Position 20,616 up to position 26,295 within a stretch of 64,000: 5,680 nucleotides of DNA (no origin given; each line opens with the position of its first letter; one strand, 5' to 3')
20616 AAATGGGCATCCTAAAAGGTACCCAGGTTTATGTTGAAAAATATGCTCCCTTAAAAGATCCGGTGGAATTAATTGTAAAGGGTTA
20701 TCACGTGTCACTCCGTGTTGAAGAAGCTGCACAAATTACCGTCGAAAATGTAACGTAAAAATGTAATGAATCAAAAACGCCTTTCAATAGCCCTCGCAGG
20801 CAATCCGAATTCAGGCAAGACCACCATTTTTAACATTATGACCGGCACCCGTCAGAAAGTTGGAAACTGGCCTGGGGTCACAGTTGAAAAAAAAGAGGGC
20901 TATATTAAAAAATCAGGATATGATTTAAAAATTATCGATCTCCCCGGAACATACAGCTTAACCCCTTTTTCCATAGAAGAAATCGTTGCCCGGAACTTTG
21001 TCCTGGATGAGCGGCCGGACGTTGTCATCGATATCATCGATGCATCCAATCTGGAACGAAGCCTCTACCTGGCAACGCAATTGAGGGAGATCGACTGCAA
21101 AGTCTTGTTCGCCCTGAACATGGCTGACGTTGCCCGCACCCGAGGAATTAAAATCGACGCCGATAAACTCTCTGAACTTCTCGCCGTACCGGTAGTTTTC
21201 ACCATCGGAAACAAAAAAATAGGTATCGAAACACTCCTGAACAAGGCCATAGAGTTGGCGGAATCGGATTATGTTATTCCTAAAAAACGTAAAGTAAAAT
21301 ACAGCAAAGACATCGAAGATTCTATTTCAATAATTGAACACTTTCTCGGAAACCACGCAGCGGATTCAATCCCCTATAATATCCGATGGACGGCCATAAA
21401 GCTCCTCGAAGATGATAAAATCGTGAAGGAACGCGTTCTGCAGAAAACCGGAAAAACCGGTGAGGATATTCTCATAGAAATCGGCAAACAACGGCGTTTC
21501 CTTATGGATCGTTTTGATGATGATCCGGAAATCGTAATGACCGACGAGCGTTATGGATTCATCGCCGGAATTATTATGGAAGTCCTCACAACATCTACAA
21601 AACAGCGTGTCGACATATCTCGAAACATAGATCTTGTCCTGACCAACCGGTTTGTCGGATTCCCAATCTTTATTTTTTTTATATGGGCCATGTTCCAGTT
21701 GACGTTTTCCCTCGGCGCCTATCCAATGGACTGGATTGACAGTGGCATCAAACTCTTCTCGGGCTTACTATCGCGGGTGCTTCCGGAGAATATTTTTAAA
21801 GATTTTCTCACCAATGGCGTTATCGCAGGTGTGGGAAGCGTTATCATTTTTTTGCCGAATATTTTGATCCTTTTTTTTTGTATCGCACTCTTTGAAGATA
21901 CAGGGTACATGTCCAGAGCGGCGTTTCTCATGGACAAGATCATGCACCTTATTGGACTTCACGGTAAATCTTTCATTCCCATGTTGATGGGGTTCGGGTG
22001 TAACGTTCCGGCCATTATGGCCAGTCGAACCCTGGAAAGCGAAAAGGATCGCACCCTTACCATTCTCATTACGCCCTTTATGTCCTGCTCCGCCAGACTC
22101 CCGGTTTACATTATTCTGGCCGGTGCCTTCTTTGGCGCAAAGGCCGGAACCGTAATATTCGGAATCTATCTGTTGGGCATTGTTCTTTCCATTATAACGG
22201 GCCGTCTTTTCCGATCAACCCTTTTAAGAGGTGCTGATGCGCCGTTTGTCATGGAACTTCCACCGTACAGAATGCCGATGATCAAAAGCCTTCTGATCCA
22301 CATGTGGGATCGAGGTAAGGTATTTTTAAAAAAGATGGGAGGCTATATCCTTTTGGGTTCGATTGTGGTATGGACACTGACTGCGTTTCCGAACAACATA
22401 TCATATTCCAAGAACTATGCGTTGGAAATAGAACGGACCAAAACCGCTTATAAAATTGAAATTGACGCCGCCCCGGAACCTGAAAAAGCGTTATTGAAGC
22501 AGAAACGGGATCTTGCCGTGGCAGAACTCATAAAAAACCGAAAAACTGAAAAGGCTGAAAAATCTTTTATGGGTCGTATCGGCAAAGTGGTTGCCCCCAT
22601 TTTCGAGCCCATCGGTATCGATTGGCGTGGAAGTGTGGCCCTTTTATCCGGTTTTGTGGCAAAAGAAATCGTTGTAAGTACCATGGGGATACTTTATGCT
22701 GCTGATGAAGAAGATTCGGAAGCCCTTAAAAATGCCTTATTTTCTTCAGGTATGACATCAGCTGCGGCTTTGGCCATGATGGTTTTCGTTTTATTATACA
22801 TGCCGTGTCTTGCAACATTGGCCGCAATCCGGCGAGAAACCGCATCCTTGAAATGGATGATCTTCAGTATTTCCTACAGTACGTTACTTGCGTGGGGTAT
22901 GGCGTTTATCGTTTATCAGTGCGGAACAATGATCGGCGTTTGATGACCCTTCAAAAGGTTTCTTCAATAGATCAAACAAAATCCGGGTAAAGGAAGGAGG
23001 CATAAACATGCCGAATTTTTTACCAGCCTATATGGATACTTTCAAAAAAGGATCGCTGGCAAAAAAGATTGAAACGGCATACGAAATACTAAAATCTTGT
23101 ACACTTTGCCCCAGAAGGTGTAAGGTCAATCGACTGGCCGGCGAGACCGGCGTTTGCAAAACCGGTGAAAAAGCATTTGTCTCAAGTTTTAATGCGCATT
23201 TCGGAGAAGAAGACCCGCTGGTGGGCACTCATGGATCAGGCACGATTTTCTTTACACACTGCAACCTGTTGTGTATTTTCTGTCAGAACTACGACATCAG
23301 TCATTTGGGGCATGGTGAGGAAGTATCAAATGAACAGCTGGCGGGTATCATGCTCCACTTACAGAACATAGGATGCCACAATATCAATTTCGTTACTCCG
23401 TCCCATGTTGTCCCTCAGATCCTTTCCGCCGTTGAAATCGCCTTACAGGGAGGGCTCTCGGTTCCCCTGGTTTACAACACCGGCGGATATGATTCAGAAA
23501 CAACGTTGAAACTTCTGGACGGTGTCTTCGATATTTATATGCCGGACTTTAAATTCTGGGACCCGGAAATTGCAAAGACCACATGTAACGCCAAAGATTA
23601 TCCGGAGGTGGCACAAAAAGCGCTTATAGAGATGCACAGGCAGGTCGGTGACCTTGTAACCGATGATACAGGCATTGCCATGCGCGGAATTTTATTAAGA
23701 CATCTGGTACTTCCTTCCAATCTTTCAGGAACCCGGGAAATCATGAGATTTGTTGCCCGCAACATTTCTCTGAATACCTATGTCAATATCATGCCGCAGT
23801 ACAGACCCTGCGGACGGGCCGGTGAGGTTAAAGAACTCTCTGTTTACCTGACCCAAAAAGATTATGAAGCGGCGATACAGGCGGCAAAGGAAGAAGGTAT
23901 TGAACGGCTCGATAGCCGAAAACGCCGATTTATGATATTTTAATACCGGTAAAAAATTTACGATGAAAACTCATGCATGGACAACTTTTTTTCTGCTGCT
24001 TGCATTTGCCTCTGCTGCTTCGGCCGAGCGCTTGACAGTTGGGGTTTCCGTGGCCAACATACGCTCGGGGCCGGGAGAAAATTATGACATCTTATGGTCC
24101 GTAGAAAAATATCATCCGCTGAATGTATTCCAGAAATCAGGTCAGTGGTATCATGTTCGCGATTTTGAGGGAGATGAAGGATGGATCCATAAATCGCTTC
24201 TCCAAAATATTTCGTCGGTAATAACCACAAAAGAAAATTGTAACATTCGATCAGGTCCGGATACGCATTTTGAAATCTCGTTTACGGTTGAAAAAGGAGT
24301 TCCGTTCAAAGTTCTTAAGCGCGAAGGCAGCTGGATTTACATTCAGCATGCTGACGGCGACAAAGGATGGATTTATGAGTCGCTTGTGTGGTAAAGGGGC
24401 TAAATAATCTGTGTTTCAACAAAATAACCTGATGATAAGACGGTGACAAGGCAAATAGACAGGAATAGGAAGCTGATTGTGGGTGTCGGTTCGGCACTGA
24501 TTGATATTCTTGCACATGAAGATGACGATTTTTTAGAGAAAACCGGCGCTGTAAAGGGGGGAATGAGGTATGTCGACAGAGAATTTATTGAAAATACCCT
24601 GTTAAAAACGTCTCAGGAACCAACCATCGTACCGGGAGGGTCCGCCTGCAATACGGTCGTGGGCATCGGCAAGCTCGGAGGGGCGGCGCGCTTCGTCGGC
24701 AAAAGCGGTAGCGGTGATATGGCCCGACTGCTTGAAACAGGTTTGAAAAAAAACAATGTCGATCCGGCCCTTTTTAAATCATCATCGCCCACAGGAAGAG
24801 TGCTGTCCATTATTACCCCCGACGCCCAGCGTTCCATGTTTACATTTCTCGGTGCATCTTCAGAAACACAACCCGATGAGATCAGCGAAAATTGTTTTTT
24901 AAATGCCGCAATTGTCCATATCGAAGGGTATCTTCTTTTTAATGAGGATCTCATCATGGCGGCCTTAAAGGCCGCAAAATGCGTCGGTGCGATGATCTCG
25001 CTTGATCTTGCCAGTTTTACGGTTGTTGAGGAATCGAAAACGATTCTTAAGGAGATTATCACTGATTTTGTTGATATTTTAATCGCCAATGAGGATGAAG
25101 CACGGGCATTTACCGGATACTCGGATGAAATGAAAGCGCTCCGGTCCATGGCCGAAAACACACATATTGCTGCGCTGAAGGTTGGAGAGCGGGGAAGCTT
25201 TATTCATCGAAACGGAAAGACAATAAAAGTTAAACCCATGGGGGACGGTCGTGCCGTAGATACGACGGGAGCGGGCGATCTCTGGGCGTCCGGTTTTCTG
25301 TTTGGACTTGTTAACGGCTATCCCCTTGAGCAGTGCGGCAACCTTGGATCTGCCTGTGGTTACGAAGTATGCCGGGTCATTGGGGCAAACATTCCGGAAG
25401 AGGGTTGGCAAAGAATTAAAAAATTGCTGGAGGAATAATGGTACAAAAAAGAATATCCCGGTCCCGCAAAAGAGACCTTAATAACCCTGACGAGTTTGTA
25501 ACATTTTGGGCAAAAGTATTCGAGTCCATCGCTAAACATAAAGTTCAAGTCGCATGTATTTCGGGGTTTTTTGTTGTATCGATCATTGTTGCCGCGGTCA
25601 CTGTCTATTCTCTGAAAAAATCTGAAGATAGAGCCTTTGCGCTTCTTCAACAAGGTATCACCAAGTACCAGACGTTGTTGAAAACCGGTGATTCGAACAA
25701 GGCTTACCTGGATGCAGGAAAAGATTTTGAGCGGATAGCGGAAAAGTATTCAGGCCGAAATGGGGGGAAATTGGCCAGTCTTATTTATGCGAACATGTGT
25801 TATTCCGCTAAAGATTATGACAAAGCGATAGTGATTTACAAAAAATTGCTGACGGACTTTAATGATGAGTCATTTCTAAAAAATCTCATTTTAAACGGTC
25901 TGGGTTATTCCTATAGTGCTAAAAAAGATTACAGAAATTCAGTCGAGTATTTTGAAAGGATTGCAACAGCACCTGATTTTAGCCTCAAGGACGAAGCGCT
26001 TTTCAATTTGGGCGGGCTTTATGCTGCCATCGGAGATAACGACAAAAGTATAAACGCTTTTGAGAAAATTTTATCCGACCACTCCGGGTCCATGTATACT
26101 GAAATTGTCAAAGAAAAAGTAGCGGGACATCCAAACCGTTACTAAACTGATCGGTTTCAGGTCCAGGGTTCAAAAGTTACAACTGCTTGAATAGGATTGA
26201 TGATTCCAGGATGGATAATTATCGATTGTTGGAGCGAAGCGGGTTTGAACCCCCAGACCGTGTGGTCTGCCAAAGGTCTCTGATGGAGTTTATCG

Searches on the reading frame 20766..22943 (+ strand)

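Call 6: search_protein_families(library=pfam, proteins=[window:20766-22943:+])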
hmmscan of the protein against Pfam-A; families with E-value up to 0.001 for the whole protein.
window:20766-22943:+ (725 aa): 6 families
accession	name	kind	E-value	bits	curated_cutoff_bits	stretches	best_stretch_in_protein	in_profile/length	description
PF02421.24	FeoB_N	-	1.6e-63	213.4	27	1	7-160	2-155/156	Ferrous iron transport protein B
PF07670.19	Gate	-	1.4e-45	154.5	29.6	2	360-455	2-104/104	Nucleoside recognition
PF07664.17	FeoB_C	-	9.8e-22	76.9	26.6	1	464-516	1-54/54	Ferrous iron transport protein B C terminus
PF17910.6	FeoB_Cyto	-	1.4e-19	70.7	23.4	1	179-275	1-90/90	FeoB cytosolic helical domain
PF01926.29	MMR_HSR1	-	1.9e-18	67.1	21.9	1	8-118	2-112/113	50S ribosome-binding GTPase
PF00009.33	GTP_EFTU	-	0.00079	19.5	26.5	0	36-165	53-186/188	Elongation factor Tu GTP binding domain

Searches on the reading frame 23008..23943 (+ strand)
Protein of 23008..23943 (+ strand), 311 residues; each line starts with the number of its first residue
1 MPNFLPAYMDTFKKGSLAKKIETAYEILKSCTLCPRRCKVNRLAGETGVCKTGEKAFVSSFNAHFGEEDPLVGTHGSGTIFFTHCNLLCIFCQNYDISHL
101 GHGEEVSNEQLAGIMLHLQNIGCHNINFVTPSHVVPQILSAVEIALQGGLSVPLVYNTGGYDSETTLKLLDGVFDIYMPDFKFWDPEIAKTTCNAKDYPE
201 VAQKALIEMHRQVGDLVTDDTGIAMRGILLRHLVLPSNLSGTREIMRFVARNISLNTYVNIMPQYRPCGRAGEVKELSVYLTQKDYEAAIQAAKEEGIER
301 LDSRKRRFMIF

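Call 6: search_protein_families(library=pfam, proteins=[window:23008-23943:+])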
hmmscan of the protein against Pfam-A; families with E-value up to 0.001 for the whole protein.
window:23008-23943:+ (311 aa): 1 family
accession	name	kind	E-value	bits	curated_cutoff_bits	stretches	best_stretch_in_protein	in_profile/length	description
PF04055.27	Radical_SAM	-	1.8e-08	35.2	29.5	1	80-212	2-139/166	Radical SAM superfamily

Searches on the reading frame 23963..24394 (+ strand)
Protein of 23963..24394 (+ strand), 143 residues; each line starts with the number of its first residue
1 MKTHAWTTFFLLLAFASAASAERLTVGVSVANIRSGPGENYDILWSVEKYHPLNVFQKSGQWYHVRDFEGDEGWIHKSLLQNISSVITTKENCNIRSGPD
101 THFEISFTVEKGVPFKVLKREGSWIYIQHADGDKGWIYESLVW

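Call 6: search_protein_families(library=pfam, proteins=[window:23963-24394:+])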
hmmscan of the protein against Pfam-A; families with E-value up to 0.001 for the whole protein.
window:23963-24394:+ (143 aa): 4 families
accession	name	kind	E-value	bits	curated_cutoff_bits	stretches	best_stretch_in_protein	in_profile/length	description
PF06347.19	SH3_4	-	1.1e-32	112.1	24.1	2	90-143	2-55/56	Bacterial SH3 domain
PF08239.17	SH3_3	-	3e-26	91.8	27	2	29-81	1-54/54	Bacterial SH3 domain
PF18348.7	SH3_16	-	2.3e-06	27.7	25.8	0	111-138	17-45/49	Bacterial dipeptidyl-peptidase Sh3 domain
PF07653.23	SH3_2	-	2.8e-06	27.4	21.8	0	108-142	17-52/55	Variant SH3 domain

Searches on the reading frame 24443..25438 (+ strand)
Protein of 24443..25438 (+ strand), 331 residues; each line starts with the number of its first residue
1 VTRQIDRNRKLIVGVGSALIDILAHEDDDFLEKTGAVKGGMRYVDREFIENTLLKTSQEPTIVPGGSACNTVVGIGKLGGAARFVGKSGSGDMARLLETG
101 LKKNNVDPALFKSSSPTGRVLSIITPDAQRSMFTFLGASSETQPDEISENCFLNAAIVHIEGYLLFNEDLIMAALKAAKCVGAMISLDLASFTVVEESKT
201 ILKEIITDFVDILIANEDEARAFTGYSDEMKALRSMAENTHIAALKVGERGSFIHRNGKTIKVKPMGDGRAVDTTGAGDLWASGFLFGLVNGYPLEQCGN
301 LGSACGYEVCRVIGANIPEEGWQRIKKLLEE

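Call 6: search_protein_families(library=pfam, proteins=[window:24443-25438:+])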
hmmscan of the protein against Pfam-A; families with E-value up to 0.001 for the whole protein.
window:24443-25438:+ (331 aa): 1 family
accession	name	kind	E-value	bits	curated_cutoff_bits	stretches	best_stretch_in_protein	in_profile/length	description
PF00294.29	PfkB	-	1.7e-39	136.4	25.8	1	48-318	21-298/302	pfkB family carbohydrate kinase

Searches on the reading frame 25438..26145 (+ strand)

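Call 6: search_protein_families(library=pfam, proteins=[window:25438-26145:+])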
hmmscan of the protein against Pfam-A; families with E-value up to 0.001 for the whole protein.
window:25438-26145:+ (235 aa): 11 families
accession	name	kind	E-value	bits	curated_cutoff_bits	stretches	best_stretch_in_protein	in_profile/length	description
PF13174.12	TPR_6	-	3.1e-11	43.6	26.3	0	186-218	1-33/33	Tetratricopeptide repeat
PF07719.23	TPR_2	-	3e-10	39.9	27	0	186-212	2-28/34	Tetratricopeptide repeat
PF00515.34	TPR_1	-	3.6e-10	39.6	27.8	0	186-212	2-28/34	Tetratricopeptide repeat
PF13181.12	TPR_8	-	2.2e-09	37.2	25.7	0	186-212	2-28/34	Tetratricopeptide repeat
PF13176.12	TPR_7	-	1.1e-08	34.9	27.9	0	187-212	1-26/36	Tetratricopeptide repeat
PF13424.12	TPR_12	-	4.1e-08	33.7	30.1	1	151-212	5-72/77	Tetratricopeptide repeat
PF09976.15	TPR_21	-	2.3e-07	31.2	25.5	1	46-227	12-187/193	Tetratricopeptide repeat-like domain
PF13432.12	TPR_16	-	6.8e-07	30.1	32.7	0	155-212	3-58/65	Tetratricopeptide repeat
PF13428.12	TPR_14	-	1.4e-06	28.9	23.5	0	115-144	5-34/44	Tetratricopeptide repeat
PF14559.12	TPR_19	-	5.9e-05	23.8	25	0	161-215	3-55/68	Tetratricopeptide repeat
PF13374.12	TPR_10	-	8.5e-05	22.9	27.5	0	151-174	4-27/42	Tetratricopeptide repeat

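Call 14: search_protein_families(library=ncbifam, proteins=[window:25438-26145:+], max_evalue=0.00001)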
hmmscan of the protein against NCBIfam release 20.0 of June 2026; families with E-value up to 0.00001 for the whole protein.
window:25438-26145:+ (235 aa): 3 families
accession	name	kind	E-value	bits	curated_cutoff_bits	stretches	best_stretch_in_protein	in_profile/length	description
TIGR02795.1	tol_pal_ybgF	equivalog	7.6e-11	42.7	90.1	0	155-224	45-115/119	tol-pal system protein YbgF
NF052312.1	T9SS_PorW_SprE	equivalog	4.1e-07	29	250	0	176-227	574-625/716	type IX secretion system periplasmic lipoprotein PorW/SprE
TIGR03302.1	OM_YfiO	subfamily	4.3e-06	26.4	81.4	0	86-136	45-95/239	outer membrane protein assembly factor BamD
